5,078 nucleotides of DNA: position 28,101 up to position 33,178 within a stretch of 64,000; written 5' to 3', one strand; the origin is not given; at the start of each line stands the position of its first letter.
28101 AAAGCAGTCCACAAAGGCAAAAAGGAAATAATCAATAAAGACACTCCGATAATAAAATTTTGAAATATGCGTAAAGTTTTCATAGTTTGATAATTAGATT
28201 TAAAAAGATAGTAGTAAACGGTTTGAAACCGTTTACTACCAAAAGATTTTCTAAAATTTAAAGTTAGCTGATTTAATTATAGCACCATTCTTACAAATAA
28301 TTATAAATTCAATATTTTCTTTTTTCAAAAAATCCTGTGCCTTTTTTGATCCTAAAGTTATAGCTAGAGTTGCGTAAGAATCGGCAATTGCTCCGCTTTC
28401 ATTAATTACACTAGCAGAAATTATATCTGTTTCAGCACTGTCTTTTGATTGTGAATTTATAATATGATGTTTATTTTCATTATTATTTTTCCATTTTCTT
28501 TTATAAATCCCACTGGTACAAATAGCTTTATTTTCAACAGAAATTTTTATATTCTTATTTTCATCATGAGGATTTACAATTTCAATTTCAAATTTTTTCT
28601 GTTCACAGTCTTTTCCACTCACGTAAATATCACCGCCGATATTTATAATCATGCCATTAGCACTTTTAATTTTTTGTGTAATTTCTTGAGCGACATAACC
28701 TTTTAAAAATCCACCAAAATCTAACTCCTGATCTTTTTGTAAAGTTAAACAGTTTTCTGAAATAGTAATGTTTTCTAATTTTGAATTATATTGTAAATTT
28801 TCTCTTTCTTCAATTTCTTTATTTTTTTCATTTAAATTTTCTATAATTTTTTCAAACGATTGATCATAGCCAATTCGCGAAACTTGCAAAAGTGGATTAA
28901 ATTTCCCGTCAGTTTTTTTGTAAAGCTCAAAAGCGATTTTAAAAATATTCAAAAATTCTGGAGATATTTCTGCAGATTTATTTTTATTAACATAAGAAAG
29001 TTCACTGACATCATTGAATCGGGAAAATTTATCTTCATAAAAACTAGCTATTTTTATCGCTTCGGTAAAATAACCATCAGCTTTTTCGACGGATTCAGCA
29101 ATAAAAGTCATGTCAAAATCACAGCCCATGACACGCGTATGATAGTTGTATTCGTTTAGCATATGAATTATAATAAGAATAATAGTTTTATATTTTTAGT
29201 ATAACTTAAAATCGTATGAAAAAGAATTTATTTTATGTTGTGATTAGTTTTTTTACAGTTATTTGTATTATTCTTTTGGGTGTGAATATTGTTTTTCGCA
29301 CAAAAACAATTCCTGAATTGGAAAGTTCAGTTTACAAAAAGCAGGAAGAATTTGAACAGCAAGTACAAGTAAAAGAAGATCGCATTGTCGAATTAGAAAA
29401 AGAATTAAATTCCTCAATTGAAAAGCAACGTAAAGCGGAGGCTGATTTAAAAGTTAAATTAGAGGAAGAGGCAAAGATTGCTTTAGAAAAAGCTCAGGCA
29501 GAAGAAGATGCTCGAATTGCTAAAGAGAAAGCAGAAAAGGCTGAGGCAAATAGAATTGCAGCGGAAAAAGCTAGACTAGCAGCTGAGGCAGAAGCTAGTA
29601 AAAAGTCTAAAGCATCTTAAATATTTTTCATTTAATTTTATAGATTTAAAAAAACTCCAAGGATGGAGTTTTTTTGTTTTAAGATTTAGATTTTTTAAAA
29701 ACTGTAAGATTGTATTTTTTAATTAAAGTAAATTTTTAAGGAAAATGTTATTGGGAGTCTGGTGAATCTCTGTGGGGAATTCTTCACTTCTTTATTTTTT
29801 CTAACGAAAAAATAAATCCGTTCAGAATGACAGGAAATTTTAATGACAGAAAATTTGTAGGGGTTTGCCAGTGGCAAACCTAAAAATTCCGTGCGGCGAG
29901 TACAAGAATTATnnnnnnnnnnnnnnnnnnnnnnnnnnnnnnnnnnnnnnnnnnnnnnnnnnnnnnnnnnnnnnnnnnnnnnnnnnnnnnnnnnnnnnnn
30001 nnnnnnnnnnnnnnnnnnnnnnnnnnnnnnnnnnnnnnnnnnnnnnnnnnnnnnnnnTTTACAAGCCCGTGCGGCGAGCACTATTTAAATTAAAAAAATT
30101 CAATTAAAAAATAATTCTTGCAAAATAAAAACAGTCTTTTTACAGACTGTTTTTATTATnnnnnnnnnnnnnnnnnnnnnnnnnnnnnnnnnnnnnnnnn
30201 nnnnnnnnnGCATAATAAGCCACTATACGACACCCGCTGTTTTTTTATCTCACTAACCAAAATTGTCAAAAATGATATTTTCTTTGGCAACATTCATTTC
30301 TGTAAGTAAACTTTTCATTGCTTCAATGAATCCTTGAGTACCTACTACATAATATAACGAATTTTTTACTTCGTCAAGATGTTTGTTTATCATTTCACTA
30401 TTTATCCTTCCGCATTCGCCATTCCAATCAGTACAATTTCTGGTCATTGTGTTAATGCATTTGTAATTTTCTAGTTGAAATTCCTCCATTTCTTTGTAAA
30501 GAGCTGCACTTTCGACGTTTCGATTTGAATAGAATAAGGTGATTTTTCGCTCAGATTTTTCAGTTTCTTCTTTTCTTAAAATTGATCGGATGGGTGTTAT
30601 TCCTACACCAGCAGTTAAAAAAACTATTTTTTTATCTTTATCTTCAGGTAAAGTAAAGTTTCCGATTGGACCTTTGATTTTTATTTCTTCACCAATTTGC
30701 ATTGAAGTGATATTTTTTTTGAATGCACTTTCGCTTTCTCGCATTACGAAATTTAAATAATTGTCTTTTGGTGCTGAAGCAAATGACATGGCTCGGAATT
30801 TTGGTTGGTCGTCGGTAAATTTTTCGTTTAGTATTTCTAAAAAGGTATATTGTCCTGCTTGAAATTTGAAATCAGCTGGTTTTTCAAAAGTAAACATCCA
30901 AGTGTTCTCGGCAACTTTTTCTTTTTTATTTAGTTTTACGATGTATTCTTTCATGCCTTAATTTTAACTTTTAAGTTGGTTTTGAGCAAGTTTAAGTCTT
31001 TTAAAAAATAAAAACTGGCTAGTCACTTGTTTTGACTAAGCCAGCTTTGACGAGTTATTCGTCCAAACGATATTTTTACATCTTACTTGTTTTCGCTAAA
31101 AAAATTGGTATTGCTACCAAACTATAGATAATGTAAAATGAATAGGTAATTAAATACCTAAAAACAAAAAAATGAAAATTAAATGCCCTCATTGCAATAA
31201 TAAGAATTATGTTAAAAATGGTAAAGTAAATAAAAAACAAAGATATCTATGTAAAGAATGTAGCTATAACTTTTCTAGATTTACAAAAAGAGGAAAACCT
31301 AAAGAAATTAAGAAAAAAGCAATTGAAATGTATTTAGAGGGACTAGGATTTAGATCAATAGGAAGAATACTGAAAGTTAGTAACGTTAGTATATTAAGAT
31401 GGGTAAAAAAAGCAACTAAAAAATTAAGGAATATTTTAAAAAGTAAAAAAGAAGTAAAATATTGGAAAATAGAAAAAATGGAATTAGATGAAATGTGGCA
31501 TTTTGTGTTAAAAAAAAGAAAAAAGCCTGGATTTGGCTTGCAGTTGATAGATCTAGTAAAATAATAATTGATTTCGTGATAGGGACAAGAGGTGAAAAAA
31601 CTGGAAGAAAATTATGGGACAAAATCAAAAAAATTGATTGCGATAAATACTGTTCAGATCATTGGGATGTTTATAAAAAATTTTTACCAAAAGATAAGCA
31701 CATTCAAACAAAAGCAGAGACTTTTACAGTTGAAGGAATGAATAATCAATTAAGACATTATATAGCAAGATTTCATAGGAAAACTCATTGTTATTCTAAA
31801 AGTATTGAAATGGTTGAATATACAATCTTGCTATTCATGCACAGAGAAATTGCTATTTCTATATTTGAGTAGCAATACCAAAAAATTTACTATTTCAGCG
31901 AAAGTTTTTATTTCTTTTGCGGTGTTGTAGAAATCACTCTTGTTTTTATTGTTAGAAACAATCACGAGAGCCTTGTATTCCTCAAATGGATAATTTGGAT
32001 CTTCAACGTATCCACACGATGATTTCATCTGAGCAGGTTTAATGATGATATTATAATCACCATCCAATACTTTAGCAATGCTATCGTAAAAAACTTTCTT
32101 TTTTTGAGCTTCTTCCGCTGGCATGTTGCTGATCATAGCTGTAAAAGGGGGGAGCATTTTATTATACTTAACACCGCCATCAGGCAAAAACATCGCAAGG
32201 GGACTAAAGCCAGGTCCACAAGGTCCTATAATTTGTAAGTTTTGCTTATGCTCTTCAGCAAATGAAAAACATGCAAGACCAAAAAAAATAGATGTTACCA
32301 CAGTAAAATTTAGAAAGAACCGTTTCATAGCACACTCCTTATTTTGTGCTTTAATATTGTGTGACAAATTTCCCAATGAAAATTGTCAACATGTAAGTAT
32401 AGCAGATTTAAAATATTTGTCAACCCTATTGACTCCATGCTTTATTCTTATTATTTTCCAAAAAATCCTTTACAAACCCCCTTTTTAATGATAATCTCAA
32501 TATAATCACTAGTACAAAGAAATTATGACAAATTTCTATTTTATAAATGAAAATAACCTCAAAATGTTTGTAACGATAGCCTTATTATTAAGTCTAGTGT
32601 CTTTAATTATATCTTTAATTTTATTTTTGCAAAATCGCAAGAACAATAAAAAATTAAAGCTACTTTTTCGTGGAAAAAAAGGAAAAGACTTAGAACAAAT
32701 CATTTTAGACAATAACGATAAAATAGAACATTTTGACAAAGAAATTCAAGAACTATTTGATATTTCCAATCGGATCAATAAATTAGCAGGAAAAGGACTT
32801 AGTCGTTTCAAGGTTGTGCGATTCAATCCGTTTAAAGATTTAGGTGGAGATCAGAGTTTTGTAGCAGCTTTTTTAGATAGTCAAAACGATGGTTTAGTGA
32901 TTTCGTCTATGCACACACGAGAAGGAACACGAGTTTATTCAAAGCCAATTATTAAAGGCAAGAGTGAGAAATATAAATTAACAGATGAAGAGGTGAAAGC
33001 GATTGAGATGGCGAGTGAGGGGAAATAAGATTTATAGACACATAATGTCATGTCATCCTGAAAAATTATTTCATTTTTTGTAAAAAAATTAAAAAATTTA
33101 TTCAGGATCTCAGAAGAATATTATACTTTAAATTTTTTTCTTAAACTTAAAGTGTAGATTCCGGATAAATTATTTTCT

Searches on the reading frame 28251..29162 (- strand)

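Call 10: search_protein_families(library=pfam, proteins=[window:28251-29162:-])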
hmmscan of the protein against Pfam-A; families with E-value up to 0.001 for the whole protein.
window:28251-29162:- (303 aa): 1 family
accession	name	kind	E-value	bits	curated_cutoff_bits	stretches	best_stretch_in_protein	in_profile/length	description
PF02424.20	ApbE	-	6.9e-48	163.9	25.6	1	12-287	1-265/266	ApbE family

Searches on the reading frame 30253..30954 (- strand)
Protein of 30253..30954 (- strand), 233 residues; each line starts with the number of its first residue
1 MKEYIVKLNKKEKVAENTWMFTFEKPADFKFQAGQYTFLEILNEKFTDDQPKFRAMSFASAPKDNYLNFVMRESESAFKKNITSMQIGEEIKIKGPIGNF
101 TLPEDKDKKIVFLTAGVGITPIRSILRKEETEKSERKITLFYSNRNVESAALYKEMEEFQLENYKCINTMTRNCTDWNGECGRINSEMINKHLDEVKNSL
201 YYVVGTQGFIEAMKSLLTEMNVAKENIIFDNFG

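Call 10: search_protein_families(library=pfam, proteins=[window:30253-30954:-])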
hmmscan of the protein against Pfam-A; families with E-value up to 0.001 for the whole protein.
window:30253-30954:- (233 aa): 4 families
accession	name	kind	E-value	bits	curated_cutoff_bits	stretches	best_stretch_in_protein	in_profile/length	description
PF00175.26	NAD_binding_1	-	4e-17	63.3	22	1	112-214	1-108/109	Oxidoreductase NAD-binding domain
PF00970.30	FAD_binding_6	-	9.8e-09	35.9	21.1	1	6-100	2-97/99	Oxidoreductase FAD-binding domain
PF08030.17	NAD_binding_6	-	1.1e-06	29.3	22.2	1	109-177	3-77/156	Ferric reductase NAD binding domain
PF08022.18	FAD_binding_8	-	0.00025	21.5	22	0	13-82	11-78/109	FAD-binding domain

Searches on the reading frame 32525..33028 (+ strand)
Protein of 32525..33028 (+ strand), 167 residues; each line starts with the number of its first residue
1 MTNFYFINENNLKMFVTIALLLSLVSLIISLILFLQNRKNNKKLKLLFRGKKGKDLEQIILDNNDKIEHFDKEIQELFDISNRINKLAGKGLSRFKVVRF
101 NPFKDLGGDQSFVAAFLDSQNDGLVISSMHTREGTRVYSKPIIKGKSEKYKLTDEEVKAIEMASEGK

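Call 24: search_protein_families(library=pfam, proteins=[window:32525-33028:+], max_evalue=0.00001)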
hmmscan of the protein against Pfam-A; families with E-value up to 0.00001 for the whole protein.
window:32525-33028:+ (167 aa): 1 family
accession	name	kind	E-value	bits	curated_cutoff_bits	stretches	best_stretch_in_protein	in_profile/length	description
PF14584.11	DUF4446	-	1.1e-39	136.3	27.4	1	16-163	3-149/150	Protein of unknown function (DUF4446)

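Call 31: list_cluster_members(proteins=[P0001, window:32525-33028:+, window:41993-43390:+])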
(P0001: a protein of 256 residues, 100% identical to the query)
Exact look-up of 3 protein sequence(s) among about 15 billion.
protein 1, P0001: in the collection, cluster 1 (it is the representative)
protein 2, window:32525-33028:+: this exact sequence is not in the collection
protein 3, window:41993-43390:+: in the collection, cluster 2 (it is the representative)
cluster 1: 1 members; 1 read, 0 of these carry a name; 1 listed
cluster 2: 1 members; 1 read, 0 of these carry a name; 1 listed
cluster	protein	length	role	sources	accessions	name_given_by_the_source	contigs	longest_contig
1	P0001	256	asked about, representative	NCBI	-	-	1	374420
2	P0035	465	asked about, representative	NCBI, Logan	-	-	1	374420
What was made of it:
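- Tried and rejected: The cluster look-up gave no accession (call 31).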

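Call 38: find_homologous_proteins(query=window:32525-33028:+)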
Query window:32525-33028:+ (167 aa): 407 proteins with E <= 0.001 among 532 candidates; the best 120 are listed.
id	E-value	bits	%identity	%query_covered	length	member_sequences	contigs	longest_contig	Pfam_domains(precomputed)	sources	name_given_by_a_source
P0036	1.9e-91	322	93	99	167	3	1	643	PF14584.12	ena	-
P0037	3.2e-84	298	85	99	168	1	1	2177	PF14584.12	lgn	-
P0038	1.4e-77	277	86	92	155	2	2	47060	PF14584.12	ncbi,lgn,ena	-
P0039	2.0e-71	257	79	91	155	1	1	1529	PF14584.12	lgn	-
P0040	3.7e-71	256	81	81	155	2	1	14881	PF14584.12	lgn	-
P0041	2.0e-66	241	69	99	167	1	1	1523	PF14584.12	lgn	-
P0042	6.5e-65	236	69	96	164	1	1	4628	PF14584.12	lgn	-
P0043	8.2e-64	232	67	98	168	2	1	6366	PF14584.12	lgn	-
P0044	9.3e-61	222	64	98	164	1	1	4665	PF14584.12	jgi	jgi:hypothetical protein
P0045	1.7e-48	182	54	98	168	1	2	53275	PF14584.12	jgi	jgi:hypothetical protein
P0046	2.9e-48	182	62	74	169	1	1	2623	PF14584.12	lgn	-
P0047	3.0e-48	182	64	76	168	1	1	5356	PF14584.12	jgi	jgi:hypothetical protein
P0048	4.6e-48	181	55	95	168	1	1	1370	PF14584.12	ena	-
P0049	4.6e-48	181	57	90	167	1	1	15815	PF14584.12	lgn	-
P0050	7.9e-48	180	63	78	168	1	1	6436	PF14584.12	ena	-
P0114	8.3e-45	170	61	76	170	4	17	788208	PF14584.12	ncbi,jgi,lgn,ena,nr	ncbi:MAG: hypothetical protein UR69_C0002G0271 [Candidatus Moranbacteria bacterium GW2011_GWE2_35_2-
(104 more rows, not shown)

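Call 39: find_encoding_contigs(protein=P0038, flank=10000, max_places=4)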
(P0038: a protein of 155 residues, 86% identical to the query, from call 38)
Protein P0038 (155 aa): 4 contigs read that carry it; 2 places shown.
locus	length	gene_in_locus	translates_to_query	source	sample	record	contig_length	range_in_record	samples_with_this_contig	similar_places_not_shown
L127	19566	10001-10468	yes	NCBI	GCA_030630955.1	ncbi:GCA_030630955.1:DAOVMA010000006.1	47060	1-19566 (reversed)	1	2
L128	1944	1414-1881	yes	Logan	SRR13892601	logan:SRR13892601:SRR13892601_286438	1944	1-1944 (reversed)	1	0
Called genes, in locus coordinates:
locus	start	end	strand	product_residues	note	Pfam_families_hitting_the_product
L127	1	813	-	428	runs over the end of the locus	PF04932:Wzy_C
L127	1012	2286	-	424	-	PF04932:Wzy_C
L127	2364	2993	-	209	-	-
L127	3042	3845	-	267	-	PF00535:Glycos_transf_2, PF10111:Glyco_tranf_2_2, PF13641:Glyco_tranf_2_3, PF13712:Glyco_tranf_2_5 (faint), PF02709:Glyco_transf_7C (faint)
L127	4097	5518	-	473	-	PF01943:Polysacc_synt, PF13440:Polysacc_synt_3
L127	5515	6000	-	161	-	PF01424:R3H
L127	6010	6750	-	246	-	PF02096:60KD_IMP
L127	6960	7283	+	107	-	-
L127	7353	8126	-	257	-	PF02535:Zip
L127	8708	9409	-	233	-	PF00970:FAD_binding_6 (weak), PF08030:NAD_binding_6 (faint), PF00175:NAD_binding_1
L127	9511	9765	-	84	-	-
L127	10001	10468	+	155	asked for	PF14584:DUF4446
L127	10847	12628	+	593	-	PF04760:IF2_N, PF00025:Arf (weak), PF00009:GTP_EFTU, PF00071:Ras (weak), PF01926:MMR_HSR1, PF22042:EF-G_D2, PF11987:IF-2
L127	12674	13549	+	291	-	PF00892:EamA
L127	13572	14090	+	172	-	PF00293:NUDIX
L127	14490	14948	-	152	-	PF12762:DDE_Tnp_IS1595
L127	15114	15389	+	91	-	-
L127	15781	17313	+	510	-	PF12072:RNase_Y_N, PF00013:KH_1, PF08668:HDOD (faint), PF01966:HD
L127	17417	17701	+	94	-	PF18291:HU-HIG (weak), PF00216:Bac_DNA_binding, PF18175:HU-CCDC81_bac_2 (weak)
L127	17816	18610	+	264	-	-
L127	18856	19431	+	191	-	-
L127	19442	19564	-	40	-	?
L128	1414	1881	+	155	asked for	PF14584:DUF4446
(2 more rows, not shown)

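Call 40: find_encoding_contigs(protein=P0114, flank=10000, max_places=3)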
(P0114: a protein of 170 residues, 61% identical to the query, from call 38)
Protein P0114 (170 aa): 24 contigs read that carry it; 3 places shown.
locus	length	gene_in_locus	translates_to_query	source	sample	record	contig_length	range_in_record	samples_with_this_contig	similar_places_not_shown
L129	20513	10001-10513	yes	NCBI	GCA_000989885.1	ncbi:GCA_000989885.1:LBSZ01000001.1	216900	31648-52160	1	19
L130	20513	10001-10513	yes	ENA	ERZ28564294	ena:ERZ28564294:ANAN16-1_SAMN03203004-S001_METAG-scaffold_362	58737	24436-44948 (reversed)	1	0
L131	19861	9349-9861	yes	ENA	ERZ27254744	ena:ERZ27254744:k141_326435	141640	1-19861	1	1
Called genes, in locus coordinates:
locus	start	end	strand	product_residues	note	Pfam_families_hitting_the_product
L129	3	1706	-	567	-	PF01368:DHH, PF02272:DHHA1, PF17768:RecJ_OB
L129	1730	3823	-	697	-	PF02629:CoA_binding, PF13380:CoA_binding_2, PF13607:Succ_CoA_lig, PF19045:Ligase_CoA_2, PF13549:ATP-grasp_5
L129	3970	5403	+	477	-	PF08486:SpoIID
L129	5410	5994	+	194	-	-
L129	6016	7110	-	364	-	PF00226:DnaJ, PF01556:DnaJ_C, PF27659:CHP02642 (faint), PF00684:DnaJ_CXXCXGXG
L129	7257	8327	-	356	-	-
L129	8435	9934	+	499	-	-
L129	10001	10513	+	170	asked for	PF14584:DUF4446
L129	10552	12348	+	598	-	PF04760:IF2_N, PF00009:GTP_EFTU, PF00071:Ras (weak), PF01926:MMR_HSR1, PF14578:GTP_EFTU_D4 (faint), PF22042:EF-G_D2, PF11987:IF-2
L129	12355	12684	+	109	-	PF02033:RBFA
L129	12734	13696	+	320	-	PF01368:DHH, PF02272:DHHA1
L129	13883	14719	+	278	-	PF01261:AP_endonuc_2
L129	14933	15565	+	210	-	PF20803:PaaX_M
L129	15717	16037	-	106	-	-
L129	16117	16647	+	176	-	PF00149:Metallophos, PF12850:Metallophos_2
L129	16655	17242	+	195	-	PF03167:UDG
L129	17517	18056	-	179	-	PF06725:3D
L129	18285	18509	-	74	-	PF11127:YgaP-like_TM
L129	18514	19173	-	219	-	PF01726:LexA_DNA_bind (weak), PF00717:Peptidase_S24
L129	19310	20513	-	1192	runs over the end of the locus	PF04997:RNA_pol_Rpb1_1, PF00623:RNA_pol_Rpb1_2, PF04983:RNA_pol_Rpb1_3, PF05000:RNA_pol_Rpb1_4 (weak), PF04998:RNA_pol_Rpb1_5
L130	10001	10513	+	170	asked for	PF14584:DUF4446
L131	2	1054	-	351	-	?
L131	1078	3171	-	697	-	PF02629:CoA_binding, PF13380:CoA_binding_2, PF13607:Succ_CoA_lig, PF19045:Ligase_CoA_2, PF13549:ATP-grasp_5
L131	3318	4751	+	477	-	PF08486:SpoIID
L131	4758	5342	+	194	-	-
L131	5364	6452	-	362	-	PF00226:DnaJ, PF01556:DnaJ_C, PF27659:CHP02642 (faint), PF00684:DnaJ_CXXCXGXG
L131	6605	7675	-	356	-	-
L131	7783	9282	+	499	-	-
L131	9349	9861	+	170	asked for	PF14584:DUF4446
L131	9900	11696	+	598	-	PF04760:IF2_N, PF00009:GTP_EFTU, PF00071:Ras (weak), PF01926:MMR_HSR1, PF14578:GTP_EFTU_D4 (faint), PF22042:EF-G_D2, PF11987:IF-2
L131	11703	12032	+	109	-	PF02033:RBFA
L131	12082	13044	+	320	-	PF01368:DHH, PF02272:DHHA1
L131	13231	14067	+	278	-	PF01261:AP_endonuc_2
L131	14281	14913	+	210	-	PF20803:PaaX_M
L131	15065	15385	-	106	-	-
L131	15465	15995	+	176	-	PF00149:Metallophos, PF12850:Metallophos_2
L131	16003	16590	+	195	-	PF03167:UDG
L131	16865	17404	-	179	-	PF06725:3D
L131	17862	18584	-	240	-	PF01726:LexA_DNA_bind (weak), PF00717:Peptidase_S24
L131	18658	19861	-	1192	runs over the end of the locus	PF04997:RNA_pol_Rpb1_1, PF00623:RNA_pol_Rpb1_2, PF04983:RNA_pol_Rpb1_3, PF05000:RNA_pol_Rpb1_4 (weak), PF04998:RNA_pol_Rpb1_5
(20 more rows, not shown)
